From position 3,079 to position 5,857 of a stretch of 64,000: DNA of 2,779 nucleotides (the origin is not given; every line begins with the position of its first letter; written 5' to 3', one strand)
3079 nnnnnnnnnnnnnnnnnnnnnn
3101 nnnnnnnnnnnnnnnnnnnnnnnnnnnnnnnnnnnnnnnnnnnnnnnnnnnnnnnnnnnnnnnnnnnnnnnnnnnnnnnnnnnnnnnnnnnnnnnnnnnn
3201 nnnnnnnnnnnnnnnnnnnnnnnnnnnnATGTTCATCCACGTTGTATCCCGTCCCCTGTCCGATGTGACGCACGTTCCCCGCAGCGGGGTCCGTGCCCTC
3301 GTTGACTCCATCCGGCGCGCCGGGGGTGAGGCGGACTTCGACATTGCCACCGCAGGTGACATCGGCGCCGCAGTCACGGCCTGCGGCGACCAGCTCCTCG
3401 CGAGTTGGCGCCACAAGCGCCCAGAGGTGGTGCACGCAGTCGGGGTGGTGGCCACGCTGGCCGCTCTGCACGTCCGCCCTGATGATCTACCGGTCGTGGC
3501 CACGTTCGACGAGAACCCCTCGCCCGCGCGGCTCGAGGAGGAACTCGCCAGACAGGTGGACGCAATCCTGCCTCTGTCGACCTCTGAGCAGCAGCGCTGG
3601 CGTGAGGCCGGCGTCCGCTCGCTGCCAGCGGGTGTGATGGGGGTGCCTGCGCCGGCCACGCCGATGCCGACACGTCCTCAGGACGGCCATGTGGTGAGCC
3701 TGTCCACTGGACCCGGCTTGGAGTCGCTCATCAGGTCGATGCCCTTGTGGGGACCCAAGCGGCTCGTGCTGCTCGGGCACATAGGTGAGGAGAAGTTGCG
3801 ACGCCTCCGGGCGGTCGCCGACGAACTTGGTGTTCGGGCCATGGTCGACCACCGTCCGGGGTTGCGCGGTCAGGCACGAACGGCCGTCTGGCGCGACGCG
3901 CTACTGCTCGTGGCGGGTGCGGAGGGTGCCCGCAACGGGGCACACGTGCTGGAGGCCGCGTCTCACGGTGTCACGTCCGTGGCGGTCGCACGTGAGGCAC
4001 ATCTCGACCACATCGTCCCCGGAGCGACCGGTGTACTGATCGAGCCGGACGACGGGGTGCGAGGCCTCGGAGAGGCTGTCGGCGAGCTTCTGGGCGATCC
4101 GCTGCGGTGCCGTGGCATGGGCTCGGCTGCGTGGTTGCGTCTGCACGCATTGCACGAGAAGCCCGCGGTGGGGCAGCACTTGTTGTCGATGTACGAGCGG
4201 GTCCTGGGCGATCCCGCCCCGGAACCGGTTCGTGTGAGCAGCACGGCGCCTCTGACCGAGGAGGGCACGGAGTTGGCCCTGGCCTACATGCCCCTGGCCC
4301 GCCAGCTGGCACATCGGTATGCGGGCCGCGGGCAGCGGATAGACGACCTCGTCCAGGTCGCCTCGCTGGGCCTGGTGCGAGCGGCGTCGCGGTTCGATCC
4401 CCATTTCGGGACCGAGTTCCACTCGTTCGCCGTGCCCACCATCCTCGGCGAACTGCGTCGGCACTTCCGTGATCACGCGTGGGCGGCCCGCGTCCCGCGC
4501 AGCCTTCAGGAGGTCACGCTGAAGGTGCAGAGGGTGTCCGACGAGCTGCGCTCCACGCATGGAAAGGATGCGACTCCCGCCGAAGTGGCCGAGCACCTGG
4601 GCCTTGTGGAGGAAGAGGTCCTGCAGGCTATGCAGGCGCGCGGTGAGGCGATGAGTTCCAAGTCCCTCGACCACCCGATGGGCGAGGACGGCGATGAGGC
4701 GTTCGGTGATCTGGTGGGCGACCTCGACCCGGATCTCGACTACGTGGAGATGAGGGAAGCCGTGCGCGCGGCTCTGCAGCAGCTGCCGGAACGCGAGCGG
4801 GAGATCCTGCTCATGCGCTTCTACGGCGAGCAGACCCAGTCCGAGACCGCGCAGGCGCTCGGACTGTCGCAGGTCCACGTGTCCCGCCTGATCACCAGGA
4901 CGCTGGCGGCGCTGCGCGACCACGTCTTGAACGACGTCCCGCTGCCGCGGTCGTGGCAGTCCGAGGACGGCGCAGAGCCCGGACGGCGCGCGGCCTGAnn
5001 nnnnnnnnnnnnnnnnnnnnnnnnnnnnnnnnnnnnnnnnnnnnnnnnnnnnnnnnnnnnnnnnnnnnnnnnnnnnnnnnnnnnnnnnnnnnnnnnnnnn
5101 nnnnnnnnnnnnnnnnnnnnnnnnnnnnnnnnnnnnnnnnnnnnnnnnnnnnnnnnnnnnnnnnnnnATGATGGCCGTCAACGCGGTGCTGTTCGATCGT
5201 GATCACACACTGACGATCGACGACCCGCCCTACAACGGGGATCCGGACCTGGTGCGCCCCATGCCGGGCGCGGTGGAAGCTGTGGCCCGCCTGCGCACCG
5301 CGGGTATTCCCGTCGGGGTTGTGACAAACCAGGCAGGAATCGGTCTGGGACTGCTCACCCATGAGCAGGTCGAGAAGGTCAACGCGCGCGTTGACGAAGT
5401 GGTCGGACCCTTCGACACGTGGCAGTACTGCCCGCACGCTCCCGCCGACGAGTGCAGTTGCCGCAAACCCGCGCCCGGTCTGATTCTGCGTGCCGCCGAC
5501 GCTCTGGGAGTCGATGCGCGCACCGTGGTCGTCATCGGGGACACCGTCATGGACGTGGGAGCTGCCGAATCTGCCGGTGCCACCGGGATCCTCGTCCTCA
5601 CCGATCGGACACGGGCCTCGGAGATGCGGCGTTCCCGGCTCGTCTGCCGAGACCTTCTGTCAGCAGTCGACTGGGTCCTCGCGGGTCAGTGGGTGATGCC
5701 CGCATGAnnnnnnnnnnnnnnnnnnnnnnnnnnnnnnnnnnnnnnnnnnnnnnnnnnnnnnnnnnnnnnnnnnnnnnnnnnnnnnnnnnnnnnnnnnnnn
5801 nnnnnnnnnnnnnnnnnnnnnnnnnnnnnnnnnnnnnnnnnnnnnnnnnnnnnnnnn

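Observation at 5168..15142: Complete ADP-heptose pathway plus five glycosyltransferases in a zero-gap operon with no export or membrane component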

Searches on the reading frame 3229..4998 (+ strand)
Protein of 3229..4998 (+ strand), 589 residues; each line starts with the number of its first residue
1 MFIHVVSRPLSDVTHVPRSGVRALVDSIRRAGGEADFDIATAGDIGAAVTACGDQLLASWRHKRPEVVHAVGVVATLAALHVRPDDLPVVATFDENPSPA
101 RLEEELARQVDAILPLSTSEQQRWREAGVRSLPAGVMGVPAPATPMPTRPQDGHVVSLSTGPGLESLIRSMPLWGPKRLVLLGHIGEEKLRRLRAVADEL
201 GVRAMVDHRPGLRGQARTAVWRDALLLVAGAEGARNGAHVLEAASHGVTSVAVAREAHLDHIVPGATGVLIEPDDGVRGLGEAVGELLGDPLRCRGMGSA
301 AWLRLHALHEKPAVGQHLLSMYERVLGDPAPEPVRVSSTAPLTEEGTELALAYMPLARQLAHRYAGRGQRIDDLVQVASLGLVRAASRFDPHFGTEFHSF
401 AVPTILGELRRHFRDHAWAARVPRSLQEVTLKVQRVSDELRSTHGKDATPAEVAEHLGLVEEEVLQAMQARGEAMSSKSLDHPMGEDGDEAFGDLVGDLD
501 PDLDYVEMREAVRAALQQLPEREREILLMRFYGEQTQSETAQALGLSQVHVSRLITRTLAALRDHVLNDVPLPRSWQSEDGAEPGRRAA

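Call 6: search_protein_families(library=pfam, proteins=[window:3229-4998:+], max_evalue=0.01)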
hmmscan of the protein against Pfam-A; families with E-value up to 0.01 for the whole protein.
window:3229-4998:+ (589 aa): 7 families
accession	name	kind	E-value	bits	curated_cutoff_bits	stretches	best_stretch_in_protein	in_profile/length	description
PF04545.22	Sigma70_r4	-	6.4e-18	64.4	24.1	1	515-563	1-49/50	Sigma-70, region 4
PF04542.20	Sigma70_r2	-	9.6e-16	57.8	24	1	351-418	3-70/71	Sigma-70 region 2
PF04539.22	Sigma70_r3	-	1.1e-14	54.7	25.3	1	428-498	1-68/78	Sigma-70 region 3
PF08281.18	Sigma70_r4_2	-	5e-11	42.5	25.7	1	509-562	1-54/54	Sigma-70, region 4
PF13692.12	Glyco_trans_1_4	-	4.9e-06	27.3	27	1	163-290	16-142/142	Glycosyl transferases group 1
PF00534.26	Glycos_transf_1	-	4.9e-05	23.4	26.4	1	163-300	29-168/172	Glycosyl transferases group 1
PF07638.17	Sigma70_ECF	-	0.0043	17.4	21.1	1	465-554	93-171/185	ECF sigma factor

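Call 12: find_homologous_proteins(query=window:3229-4998:+)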
Query window:3229-4998:+ (589 aa): 223 proteins with E <= 0.001 among 8000 candidates; the best 120 are listed.
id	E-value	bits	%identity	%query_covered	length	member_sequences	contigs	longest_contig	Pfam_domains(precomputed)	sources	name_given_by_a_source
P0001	0.0e+0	1274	98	100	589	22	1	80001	PF04545.23,PF04542.21,PF08281.19,PF04539.23,PF13692.13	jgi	jgi:RNA polymerase sigma-B factor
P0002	0.0e+0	1010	79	100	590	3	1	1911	PF04545.23,PF04542.21,PF08281.19,PF04539.23,PF13692.13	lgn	-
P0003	3.9e-291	985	77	100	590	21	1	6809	PF00534.27,PF04545.23,PF04542.21,PF08281.19,PF04539.23,PF13692.13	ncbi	-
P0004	1.6e-286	970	77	98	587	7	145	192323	PF00534.27,PF04545.23,PF04542.21,PF08281.19,PF04539.23,PF13692.13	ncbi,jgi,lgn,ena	-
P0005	2.2e-278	943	75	99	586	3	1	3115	PF00534.27,PF04545.23,PF04542.21,PF08281.19,PF04539.23,PF13692.13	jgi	jgi:RNA polymerase sigma-B factor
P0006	1.0e-246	838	68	98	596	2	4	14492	PF00534.27,PF04545.23,PF04542.21,PF08281.19,PF04539.23,PF13692.13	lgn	-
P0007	1.2e-244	831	67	98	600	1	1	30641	PF00534.27,PF04545.23,PF04542.21,PF08281.19,PF04539.23,PF13692.13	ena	-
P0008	4.5e-241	820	67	98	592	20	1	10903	PF00534.27,PF04545.23,PF04542.21,PF08281.19,PF04539.23,PF13692.13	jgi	-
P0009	1.2e-238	812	66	100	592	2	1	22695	PF00534.27,PF04545.23,PF04542.21,PF08281.19,PF04539.23,PF13692.13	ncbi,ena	-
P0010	2.9e-238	810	65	100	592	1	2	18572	PF00534.27,PF04545.23,PF04542.21,PF08281.19,PF04539.23,PF13692.13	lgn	-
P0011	2.5e-237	807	65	98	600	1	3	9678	PF00534.27,PF04545.23,PF04542.21,PF13439.13,PF08281.19,PF04539.23,PF13692.13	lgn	-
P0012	1.7e-236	804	66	100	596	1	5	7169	PF04545.23,PF04542.21,PF08281.19,PF04539.23,PF13692.13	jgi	jgi:RNA polymerase sigma-B factor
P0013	1.8e-236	804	66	100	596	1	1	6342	PF04545.23,PF04542.21,PF08281.19,PF04539.23,PF13692.13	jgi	jgi:RNA polymerase sigma-B factor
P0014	2.1e-236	804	65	99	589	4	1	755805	PF04545.23,PF04542.21,PF08281.19,PF04539.23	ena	-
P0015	1.2e-235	802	64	98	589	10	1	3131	PF00534.27,PF04545.23,PF04542.21,PF13439.13,PF08281.19,PF04539.23,PF13692.13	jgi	-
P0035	5.3e-211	720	59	98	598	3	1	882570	PF04545.23,PF04542.21,PF13439.13,PF08281.19,PF04539.23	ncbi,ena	-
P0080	3.4e-159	549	48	100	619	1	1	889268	PF04545.23,PF04542.21,PF08281.19,PF04539.23,PF13692.13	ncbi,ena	-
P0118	7.9e-131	456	44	97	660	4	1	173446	PF00534.27,PF13579.13,PF04545.23,PF04542.21,PF08281.19,PF04539.23,PF13692.13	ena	-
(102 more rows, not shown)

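Call 13: find_encoding_contigs(protein=P0035, flank=10000, max_places=1)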
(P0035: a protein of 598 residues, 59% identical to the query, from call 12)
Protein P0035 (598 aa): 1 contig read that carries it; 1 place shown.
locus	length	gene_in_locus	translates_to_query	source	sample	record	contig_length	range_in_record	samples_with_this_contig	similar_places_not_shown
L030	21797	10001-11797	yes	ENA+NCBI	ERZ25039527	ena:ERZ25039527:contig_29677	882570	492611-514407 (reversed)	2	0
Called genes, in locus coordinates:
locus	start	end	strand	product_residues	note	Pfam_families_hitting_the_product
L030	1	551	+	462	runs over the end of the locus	PF00069:Pkinase, PF01636:APH (faint), PF07714:PK_Tyr_Ser-Thr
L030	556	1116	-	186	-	PF13548:DUF4126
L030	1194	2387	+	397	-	PF13241:NAD_binding_7, PF00590:TP_methylase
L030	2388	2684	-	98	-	PF07228:SpoIIE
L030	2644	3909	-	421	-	PF05227:CHASE3, PF07228:SpoIIE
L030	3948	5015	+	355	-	PF00155:Aminotran_1_2, PF01053:Cys_Met_Meta_PP (weak)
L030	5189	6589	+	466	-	PF01654:Cyt_bd_oxida_I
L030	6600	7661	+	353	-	PF02322:Cyt_bd_oxida_II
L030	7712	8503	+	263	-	PF01209:Ubie_methyltran, PF13489:Methyltransf_23, PF08241:Methyltransf_11, PF08242:Methyltransf_12, PF13649:Methyltransf_25, PF13847:Methyltransf_31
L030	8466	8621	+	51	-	-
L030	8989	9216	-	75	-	-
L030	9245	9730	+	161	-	-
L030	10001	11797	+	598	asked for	PF13439:Glyco_transf_4 (faint), PF04542:Sigma70_r2, PF04539:Sigma70_r3, PF04545:Sigma70_r4, PF08281:Sigma70_r4_2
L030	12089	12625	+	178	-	PF12710:HAD (faint), PF00702:Hydrolase, PF13419:HAD_2 (weak), PF13242:Hydrolase_like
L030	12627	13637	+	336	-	PF01075:Glyco_transf_9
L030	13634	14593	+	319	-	PF13524:Glyco_trans_1_2 (weak), PF13692:Glyco_trans_1_4, PF00534:Glycos_transf_1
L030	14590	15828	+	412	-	PF08323:Glyco_transf_5 (faint), PF13439:Glyco_transf_4, PF13477:Glyco_trans_4_2 (weak), PF13579:Glyco_trans_4_4, PF20706:GT4-conflict, PF00534:Glycos_transf_1, PF13692:Glyco_trans_1_4, PF13524:Glyco_trans_1_2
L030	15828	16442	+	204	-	PF13580:SIS_2, PF01380:SIS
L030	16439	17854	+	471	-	PF00294:PfkB, PF08543:Phos_pyr_kin, PF01467:CTP_transf_like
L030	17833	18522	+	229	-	PF00106:adh_short, PF08659:KR (faint), PF01370:Epimerase (weak), PF13561:adh_short_C2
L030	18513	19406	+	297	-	PF01075:Glyco_transf_9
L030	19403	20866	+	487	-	PF00294:PfkB, PF01256:Carb_kinase (weak), PF08543:Phos_pyr_kin, PF01467:CTP_transf_like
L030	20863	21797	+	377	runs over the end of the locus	PF01075:Glyco_transf_9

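Call 14: find_encoding_contigs(protein=P0080, flank=10000, max_places=1)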
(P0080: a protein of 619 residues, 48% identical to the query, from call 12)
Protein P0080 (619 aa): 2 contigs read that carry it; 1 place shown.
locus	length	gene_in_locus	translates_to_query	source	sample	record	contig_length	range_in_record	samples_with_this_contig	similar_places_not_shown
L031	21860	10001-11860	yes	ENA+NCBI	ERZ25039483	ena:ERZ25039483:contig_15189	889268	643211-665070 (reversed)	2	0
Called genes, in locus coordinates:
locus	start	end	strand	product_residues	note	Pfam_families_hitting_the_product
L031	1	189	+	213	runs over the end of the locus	PF01135:PCMT, PF08241:Methyltransf_11 (weak), PF13649:Methyltransf_25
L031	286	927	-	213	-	PF05724:TPMT, PF13489:Methyltransf_23, PF05175:MTS (faint), PF13649:Methyltransf_25, PF13847:Methyltransf_31, PF08241:Methyltransf_11, PF08242:Methyltransf_12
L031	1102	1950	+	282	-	PF19458:DUF5995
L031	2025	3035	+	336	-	PF00005:ABC_tran, PF13304:AAA_21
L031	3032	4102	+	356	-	-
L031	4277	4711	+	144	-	PF19850:DUF6325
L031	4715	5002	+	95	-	PF09851:SHOCT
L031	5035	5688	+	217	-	PF04020:Phage_holin_4_2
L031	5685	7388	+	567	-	PF03109:ABC1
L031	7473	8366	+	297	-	PF01048:PNP_UDP_1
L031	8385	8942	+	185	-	PF00300:His_Phos_1 (faint)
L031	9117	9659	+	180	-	-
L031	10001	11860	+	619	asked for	PF13692:Glyco_trans_1_4 (faint), PF04542:Sigma70_r2, PF04539:Sigma70_r3 (weak), PF08281:Sigma70_r4_2, PF04545:Sigma70_r4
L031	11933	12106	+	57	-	PF05532:CsbD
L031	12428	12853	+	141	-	PF13242:Hydrolase_like (weak)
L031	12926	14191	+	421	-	PF03861:ANTAR, PF13185:GAF_2 (weak)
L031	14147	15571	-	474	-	PF07228:SpoIIE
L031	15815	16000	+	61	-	-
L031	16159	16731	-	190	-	PF19853:DUF6328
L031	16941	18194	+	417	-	PF00999:Na_H_Exchanger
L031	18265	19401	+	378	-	-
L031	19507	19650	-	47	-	-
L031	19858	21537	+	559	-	PF00990:GGDEF, PF00563:EAL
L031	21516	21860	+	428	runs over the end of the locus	PF08448:PAS_4 (weak), PF00989:PAS, PF08448:PAS_4, PF13188:PAS_8 (weak), PF13426:PAS_9, PF00990:GGDEF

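Call 15: find_encoding_contigs(protein=P0118, flank=10000, max_places=1)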
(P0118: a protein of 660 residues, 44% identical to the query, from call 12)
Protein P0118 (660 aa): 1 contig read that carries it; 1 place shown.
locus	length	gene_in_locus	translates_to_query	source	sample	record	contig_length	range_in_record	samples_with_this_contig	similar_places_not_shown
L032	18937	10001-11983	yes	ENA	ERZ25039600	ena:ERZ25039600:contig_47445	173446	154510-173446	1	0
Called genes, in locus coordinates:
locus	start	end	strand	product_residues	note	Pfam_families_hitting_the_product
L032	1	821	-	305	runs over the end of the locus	PF01734:Patatin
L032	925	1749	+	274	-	PF00106:adh_short, PF08659:KR, PF13561:adh_short_C2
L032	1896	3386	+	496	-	PF03007:WS_DGAT_cat, PF06974:WS_DGAT_C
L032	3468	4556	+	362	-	PF02129:Peptidase_S15 (weak), PF01738:DLH, PF20434:BD-FAE (faint), PF00561:Abhydrolase_1, PF12146:Hydrolase_4 (faint), PF00326:Peptidase_S9, PF07859:Abhydrolase_3 (weak)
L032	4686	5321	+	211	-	PF08002:DUF1697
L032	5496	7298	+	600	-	PF05547:Peptidase_M6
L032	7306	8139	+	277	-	-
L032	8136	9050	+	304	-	PF08443:RimK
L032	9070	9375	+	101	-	-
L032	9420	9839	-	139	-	PF06150:ChaB, PF07498:Rho_N (weak)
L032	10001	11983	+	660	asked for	PF13579:Glyco_trans_4_4, PF00534:Glycos_transf_1 (faint), PF13692:Glyco_trans_1_4 (weak), PF04542:Sigma70_r2, PF04539:Sigma70_r3 (weak), PF04545:Sigma70_r4, PF08281:Sigma70_r4_2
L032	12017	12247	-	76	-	PF19655:DUF6158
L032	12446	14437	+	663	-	PF00999:Na_H_Exchanger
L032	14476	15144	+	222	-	PF03006:HlyIII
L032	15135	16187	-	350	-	PF04371:PAD_porph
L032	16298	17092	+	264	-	PF00547:Urease_gamma, PF00699:Urease_beta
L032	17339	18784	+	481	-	PF00449:Urease_alpha, PF01979:Amidohydro_1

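Call 90: search_protein_families(library=padloc, proteins=[window:3229-4998:+], max_evalue=0.001)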
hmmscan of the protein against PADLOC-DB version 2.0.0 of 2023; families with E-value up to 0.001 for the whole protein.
window:3229-4998:+ (589 aa): 1 family
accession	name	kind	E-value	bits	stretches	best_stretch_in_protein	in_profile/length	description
PDLC02203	MzaA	-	9.6e-14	48.5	1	352-559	437-647/683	-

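Call 98: predict_structure(alignment_id=A5)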
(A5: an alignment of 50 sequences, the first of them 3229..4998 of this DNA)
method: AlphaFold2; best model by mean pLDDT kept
length: 589 residues; sequences in the alignment: 50
mean_pLDDT: 83.1   pTM: 0.66
mean pLDDT of the five models: 83.1, 82.7, 82.6, 82.4, 82.1
residues with pLDDT >= 90: 261; 70-90: 222; 50-70: 62; < 50: 44
segments of 3 or more residues with pLDDT < 50: 329-338, 417-421, 477-482, 492-503, 581-589
pLDDT, mean of each block of 10 residues (from residue 1): 94 83 89 93 90 96 96 96 96 90 95 93 92 67 60 90 94 95 93 97 96 89 94 91 92 94 89 93 93 88 80 81 79 45 84 89 64 87 90 84 84 60 64 86 89 92 82 53 51 44 60 85 86 81 89 91 87 76 37
secondary structure, 60 per line:
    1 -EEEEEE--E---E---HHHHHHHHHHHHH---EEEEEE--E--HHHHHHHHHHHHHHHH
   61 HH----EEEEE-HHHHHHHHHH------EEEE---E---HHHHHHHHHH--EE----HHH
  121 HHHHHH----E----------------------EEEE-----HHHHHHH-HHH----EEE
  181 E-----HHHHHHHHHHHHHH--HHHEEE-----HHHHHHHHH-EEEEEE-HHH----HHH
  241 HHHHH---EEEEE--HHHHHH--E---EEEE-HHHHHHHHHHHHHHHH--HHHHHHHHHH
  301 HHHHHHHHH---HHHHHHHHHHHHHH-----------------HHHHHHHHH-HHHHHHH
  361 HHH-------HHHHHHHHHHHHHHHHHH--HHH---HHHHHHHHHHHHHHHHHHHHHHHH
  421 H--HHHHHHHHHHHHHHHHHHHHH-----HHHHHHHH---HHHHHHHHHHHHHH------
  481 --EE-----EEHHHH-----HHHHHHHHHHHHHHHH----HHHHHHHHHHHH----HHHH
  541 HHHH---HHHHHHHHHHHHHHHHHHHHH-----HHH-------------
elements in order: E2-7 H18-30 E34-39 H45-62 E67-71 H73-82 E89-92 H100-109 H118-126 E154-157 H163-169 E178-181 H187-200 E206-208 H214-222 E224-229 H238-245 E249-253 H256-261 E268-271 H273-288 H291-309 H313-326 H344-352 H354-363 H371-388 H397-421 H424-444 H450-457 H461-474 H492-495 H501-516 H521-532 H537-544 H548-568

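Call 100: fold_search(model_id=the predicted structure, library=pdb)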
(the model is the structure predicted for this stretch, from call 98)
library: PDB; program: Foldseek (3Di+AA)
matches with E <= 10: 1599; with E <= 0.001: 405
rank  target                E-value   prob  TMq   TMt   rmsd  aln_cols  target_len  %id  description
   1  9a50_A                4.3e-12  1.00  0.14  0.29  20.0       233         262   33  Integrative model of RPSB-RPOC by crosslinking MS and deep learning (released 2024-09-18)
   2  8x6g_H                6.4e-12  1.00  0.13  0.30  18.3       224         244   36  Cryo-EM structure of Staphylococcus aureus sigB-dependent RNAP-promoter open complex (released 2024-06-05)
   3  6ccv_F                2.4e-11  1.00  0.14  0.25  21.5       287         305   28  Crystal structure of a Mycobacterium smegmatis RNA polymerase transcription initiation complex with inhibitor Rifampic (released 2018-08-15)
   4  7qsg_A                4.6e-11  1.00  0.43  0.63   5.0       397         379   17  Methylmannose polysaccharide mannosyltransferase from M. hassiacum (released 2023-01-25)
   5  3mbo_A                1.0e-10  1.00  0.44  0.67   5.0       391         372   16  Crystal Structure of the Glycosyltransferase BaBshA bound with UDP and L-malate (released 2010-09-29)
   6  5tw1_F                1.6e-10  1.00  0.14  0.26  21.6       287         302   27  Crystal structure of a Mycobacterium smegmatis transcription initiation complex with RbpA (released 2017-01-18)
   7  5vi8_F                1.7e-10  1.00  0.14  0.24  21.6       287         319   27  Structure of a mycobacterium smegmatis transcription initiation complex with an upstream-fork promoter fragment (released 2017-04-26)
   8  6tvp_A                2.0e-10  1.00  0.44  0.65   5.7       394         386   18  Structure of Mycobacterium smegmatis alpha-maltose-1-phosphate synthase GlgM (released 2020-04-22)
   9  8dy9_F                2.6e-10  1.00  0.13  0.24  22.0       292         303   27  Streptomyces venezuelae RNAP unconstrained open promoter complex with WhiA and WhiB transcription factors (released 2023-03-01)
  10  8r2m_F                3.2e-10  1.00  0.14  0.26  21.7       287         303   27  Mycobacterium smegnatis RNA polymerase transcription initiation complex with SigmaA, RbpA, HelD N-terminal domain and  (released 2024-10-02)
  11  9e87_F                3.3e-10  1.00  0.13  0.25  21.7       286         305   26  De Novo Mycobacterium tuberculosis transcription initiation pre-RPO promoter complex with open Beta' clamp (RNA Polyme (released 2025-10-01)
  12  6tvp_B                3.5e-10  1.00  0.42  0.60   6.0       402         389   17  Structure of Mycobacterium smegmatis alpha-maltose-1-phosphate synthase GlgM (released 2020-04-22)
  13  3c48_B                3.7e-10  1.00  0.30  0.43  11.2       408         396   15  Structure of the retaining glycosyltransferase MshA: The first step in mycothiol biosynthesis. Organism: Corynebacteri (released 2008-03-25)
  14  6c04_F                3.7e-10  1.00  0.13  0.23  22.3       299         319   26  Mtb RNAP Holo/RbpA/double fork DNA -closed clamp (released 2018-03-28)
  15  9a58_A                4.5e-10  1.00  0.14  0.22  20.0       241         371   29  Integrative model of SIGA-RPOC by crosslinking MS and deep learning (released 2024-09-18)
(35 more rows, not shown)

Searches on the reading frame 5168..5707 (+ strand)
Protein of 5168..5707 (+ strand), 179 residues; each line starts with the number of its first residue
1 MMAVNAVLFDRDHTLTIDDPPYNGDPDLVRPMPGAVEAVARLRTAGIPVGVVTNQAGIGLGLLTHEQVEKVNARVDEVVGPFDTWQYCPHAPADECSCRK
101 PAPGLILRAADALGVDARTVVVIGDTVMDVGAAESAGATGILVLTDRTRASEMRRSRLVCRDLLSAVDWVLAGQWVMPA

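Call 5: search_protein_families(library=pfam, proteins=[window:5168-5707:+], max_evalue=0.01)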
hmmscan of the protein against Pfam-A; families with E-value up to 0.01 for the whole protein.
window:5168-5707:+ (179 aa): 6 families
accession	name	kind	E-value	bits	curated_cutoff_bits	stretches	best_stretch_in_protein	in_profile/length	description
PF13242.12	Hydrolase_like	-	9.2e-16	58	22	1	98-164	2-73/75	HAD-hyrolase-like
PF00702.32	Hydrolase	-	1.5e-14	55.3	26.4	1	27-137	95-191/191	haloacid dehalogenase-like hydrolase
PF13419.12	HAD_2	-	3.7e-11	43.9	23.8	1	27-142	76-177/178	Haloacid dehalogenase-like hydrolase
PF12710.13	HAD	-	2.8e-06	28.3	27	1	32-134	87-189/189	haloacid dehalogenase-like hydrolase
PF13344.12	Hydrolase_6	-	9.2e-05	22.9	27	1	30-58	14-42/101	Haloacid dehalogenase-like hydrolase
PF08645.17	PNK3P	-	0.00032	20.9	22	1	9-125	5-125/161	Polynucleotide kinase 3 phosphatase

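Call 8: search_protein_families(library=ncbifam, proteins=[window:5168-5707:+], max_evalue=0.001)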
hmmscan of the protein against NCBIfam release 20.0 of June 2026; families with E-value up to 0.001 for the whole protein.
window:5168-5707:+ (179 aa): 33 families (the best 25 are shown)
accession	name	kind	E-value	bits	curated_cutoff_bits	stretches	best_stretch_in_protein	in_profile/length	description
NF006506.0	PRK08942.1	equivalog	4e-37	127.5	178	1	4-170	3-177/182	D-glycero-beta-D-manno-heptose 1,7-bisphosphate 7-phosphatase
TIGR01656.1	Histidinol-ppas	subfamily_domain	7.2e-34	116.8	84.15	1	6-145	2-146/149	histidinol-phosphate phosphatase domain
TIGR01662.1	HAD-SF-IIIA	subfamily_domain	4e-29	101.5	44.6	1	6-144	2-139/141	HAD-IIIA family hydrolase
NF005264.0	PRK06769.1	equivalog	8.1e-22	77.8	217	1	1-148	1-141/175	HAD-IIIA family hydrolase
TIGR00213.1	GmhB_yaeD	subfamily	4.6e-21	75.3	149.6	1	5-168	2-173/176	D-glycero-beta-D-manno-heptose 1,7-bisphosphate 7-phosphatase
NF003937.0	PRK05446.1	equivalog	2.5e-13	49.8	443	1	6-147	5-152/355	bifunctional histidinol-phosphatase/imidazoleglycerol-phosphate dehydratase HisB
NF050049.1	HBPPhtaseGmhB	domain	2.8e-13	50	250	1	5-155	4-155/171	D-glycero-alpha-D-manno-heptose-1,7-bisphosphate 7-phosphatase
TIGR01261.1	hisB_Nterm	equivalog_domain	1.3e-11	44.3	140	1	7-144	4-147/161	histidinol-phosphatase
TIGR01458.1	HAD-SF-IIA-hyp3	hypoth_equivalog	1.7e-11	43.9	175.95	1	98-171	177-255/257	TIGR01458 family HAD-type hydrolase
TIGR03351.1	PhnX-like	hypoth_equivalog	2.2e-10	40.9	218.9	1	29-156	86-203/220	phosphonatase-like hydrolase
TIGR01449.2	PGP_bact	equivalog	2.5e-10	40.2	180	1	30-144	85-185/213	phosphoglycolate phosphatase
TIGR02253.1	CTE7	subfamily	1.3e-09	38.2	169.75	1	28-153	92-202/221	TIGR02253 family HAD-type hydrolase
TIGR01454.1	AHBA_synth_RP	hypoth_equivalog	6.8e-09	35.7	246.65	1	31-156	76-187/205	AHBA synthesis associated protein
TIGR01422.2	phosphonatase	equivalog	2.1e-08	33.8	220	1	30-144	98-200/251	phosphonoacetaldehyde hydrolase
TIGR01460.1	HAD-SF-IIA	subfamily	3.4e-08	33.6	100.15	0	29-58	13-42/246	HAD-IIA family hydrolase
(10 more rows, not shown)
